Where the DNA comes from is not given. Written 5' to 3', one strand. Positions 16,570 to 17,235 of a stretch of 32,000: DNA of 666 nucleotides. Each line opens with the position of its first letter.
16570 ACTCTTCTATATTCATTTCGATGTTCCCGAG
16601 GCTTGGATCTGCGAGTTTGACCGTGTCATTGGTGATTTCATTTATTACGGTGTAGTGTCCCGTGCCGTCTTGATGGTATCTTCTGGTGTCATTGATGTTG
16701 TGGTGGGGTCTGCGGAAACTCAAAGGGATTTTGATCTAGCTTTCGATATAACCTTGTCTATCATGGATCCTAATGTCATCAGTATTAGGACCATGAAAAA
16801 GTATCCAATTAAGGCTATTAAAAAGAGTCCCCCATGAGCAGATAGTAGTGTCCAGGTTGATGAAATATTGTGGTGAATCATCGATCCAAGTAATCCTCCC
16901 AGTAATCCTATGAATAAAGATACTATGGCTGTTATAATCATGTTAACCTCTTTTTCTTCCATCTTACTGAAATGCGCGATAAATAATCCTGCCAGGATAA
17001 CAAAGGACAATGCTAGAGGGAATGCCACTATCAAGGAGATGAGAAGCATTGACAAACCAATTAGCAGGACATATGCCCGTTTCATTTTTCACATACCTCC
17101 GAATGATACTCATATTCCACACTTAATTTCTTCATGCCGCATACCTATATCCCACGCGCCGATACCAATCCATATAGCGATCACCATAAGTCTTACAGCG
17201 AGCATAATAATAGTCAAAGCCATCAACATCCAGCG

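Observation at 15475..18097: Candidate polymorphic toxin/archaeocin-immunity locus: secreted C39-like peptidase with exchangeable C-terminal tails plus a downstream orphan tail-immunity module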

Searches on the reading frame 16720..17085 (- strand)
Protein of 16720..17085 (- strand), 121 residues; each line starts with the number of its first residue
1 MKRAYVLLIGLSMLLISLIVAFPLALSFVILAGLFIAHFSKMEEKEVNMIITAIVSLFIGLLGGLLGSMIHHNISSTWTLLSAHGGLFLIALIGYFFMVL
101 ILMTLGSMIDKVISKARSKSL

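Call 5: search_protein_families(library=pfam, proteins=[window:16720-17085:-], max_evalue=1)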
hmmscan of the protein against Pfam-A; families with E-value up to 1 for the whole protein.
window:16720-17085:- (121 aa): 6 families
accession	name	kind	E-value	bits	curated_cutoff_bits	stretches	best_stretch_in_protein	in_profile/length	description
PF16983.11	MFS_MOT1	-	0.0051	17.6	30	1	4-66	31-88/111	Molybdate transporter of MFS superfamily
PF04123.18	DUF373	-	0.047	13.6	28.3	1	32-116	203-289/335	Domain of unknown function (DUF373)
PF16083.10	Phage_holin_3_3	-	0.049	14.2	28.4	1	41-82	17-62/78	LydA holin phage, holin superfamily III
PF01757.29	Acyl_transf_3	-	0.32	10.5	31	1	5-105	151-262/326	Acyltransferase domain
PF03739.19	LptF_LptG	-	0.39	10.1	27.9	1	20-93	275-349/353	Lipopolysaccharide export system permease LptF/LptG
PF02378.23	PTS_EIIC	-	0.96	8.9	30.7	0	44-106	153-216/319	Phosphotransferase system, EIIC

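Call 12: search_protein_families(library=ncbifam, proteins=[window:16720-17085:-], max_evalue=10)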
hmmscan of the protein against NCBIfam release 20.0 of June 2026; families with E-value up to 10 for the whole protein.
window:16720-17085:- (121 aa): 2 families
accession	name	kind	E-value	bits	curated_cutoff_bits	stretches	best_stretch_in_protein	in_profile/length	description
NF010559.0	PRK13954.1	equivalog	1.3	9.6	176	1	47-116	27-94/120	large conductance mechanosensitive channel protein MscL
NF046003.1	DxFTY_mem_plasm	subfamily_domain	5.9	7.4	60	1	24-72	78-126/130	DxFTY motif-containing membrane protein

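Call 100: search_protein_families(library=pfam, alignment_id=A5, max_evalue=10)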
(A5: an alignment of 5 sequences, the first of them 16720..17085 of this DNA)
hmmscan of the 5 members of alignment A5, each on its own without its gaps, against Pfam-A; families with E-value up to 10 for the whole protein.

A. member 1, window:16720-17085:- (121 aa): 6 families
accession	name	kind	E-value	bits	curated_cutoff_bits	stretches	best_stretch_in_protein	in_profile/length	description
PF16983.11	MFS_MOT1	-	0.0051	17.6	30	1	4-66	31-88/111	Molybdate transporter of MFS superfamily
PF04123.18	DUF373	-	0.047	13.6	28.3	1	32-116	203-289/335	Domain of unknown function (DUF373)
PF16083.10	Phage_holin_3_3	-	0.049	14.2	28.4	1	41-82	17-62/78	LydA holin phage, holin superfamily III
PF01757.29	Acyl_transf_3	-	0.32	10.5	31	1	5-105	151-262/326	Acyltransferase domain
PF03739.19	LptF_LptG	-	0.39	10.1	27.9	1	20-93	275-349/353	Lipopolysaccharide export system permease LptF/LptG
PF02378.23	PTS_EIIC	-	0.96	8.9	30.7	1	44-106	153-216/319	Phosphotransferase system, EIIC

B. families by the number of members that match (of 5 scanned): 21 families
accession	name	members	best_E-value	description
PF02378.23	PTS_EIIC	3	0.011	Phosphotransferase system, EIIC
PF01757.29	Acyl_transf_3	3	0.022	Acyltransferase domain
PF04123.18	DUF373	2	0.027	Domain of unknown function (DUF373)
PF24661.1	DUF7649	1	0.0011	Domain of unknown function (DUF7649)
PF16983.11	MFS_MOT1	1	0.0051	Molybdate transporter of MFS superfamily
PF20482.3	DUF6722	1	0.0093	Family of unknown function (DUF6722)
PF07264.17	EI24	1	0.0096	Sulfate transporter CysZ/Etoposide-induced protein 2.4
PF16083.10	Phage_holin_3_3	1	0.049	LydA holin phage, holin superfamily III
PF05251.17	Ost5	1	0.058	Oligosaccharyltransferase subunit 5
PF06570.16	DUF1129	1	0.15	Protein of unknown function (DUF1129)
PF03279.18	Lip_A_acyltrans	1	0.23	Bacterial lipid A biosynthesis acyltransferase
PF03739.19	LptF_LptG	1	0.39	Lipopolysaccharide export system permease LptF/LptG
PF08285.16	DPM3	1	0.48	Dolichol-phosphate mannosyltransferase subunit 3 (DPM3)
PF11028.14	TMEM260-like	1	0.57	Protein O-mannosyl-transferase TMEM260-like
PF14256.11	YwiC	1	0.58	YwiC-like protein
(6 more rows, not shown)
